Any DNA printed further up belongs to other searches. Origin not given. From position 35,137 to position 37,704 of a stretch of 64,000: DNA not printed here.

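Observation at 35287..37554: NapH/CcoG-like polyferredoxin fused in one polypeptide to a membrane-anchored multiheme cytochrome domain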

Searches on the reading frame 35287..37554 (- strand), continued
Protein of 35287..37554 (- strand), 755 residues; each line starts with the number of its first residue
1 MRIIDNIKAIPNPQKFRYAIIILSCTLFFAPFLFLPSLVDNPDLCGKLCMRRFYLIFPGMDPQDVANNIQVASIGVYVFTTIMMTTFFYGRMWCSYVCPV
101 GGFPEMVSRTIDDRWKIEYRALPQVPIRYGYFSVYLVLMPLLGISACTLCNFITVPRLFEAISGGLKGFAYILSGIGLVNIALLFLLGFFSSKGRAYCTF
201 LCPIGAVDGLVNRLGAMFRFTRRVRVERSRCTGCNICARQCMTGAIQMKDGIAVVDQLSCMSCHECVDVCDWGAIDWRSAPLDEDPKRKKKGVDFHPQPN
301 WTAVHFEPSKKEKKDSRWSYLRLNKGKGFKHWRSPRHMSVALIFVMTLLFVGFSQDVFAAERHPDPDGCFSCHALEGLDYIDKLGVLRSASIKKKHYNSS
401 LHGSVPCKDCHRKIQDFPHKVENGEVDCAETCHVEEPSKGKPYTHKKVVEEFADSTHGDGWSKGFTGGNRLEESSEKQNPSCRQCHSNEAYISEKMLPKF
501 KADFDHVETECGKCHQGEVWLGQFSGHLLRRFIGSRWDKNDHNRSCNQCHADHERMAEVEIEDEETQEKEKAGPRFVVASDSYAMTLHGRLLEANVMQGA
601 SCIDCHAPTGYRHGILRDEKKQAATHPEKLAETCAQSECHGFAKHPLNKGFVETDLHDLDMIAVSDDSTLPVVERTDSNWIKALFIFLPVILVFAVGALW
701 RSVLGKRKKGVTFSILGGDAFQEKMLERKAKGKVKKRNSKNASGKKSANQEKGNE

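Call 72: search_protein_families(library=pfam, proteins=[L043:11058-14000:+], max_evalue=0.001)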
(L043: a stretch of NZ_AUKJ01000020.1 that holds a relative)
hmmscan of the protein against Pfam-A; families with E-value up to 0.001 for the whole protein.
L043:11058-14000:+ (981 aa): 6 families
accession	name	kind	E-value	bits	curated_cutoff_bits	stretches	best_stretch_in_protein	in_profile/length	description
PF00258.30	Flavodoxin_1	-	5.1e-32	111.4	25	1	444-575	1-143/143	Flavodoxin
PF00667.26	FAD_binding_1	-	1.7e-31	110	32.3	1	612-806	5-222/222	FAD binding domain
PF00175.26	NAD_binding_1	-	3.6e-14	53.8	22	1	839-945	1-108/109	Oxidoreductase NAD-binding domain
PF14522.11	Cytochrome_C7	-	0.00021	21.5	24.8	1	153-227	10-66/67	Cytochrome c7 and related cytochrome c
PF22678.1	Cytochrom_c_NrfB-like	-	0.00026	21.8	27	0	141-193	18-66/89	Cytochrome c-type protein NrfB-like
PF14537.11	Cytochrom_c3_2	-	0.00067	20.5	25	0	140-195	10-67/79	Cytochrome c3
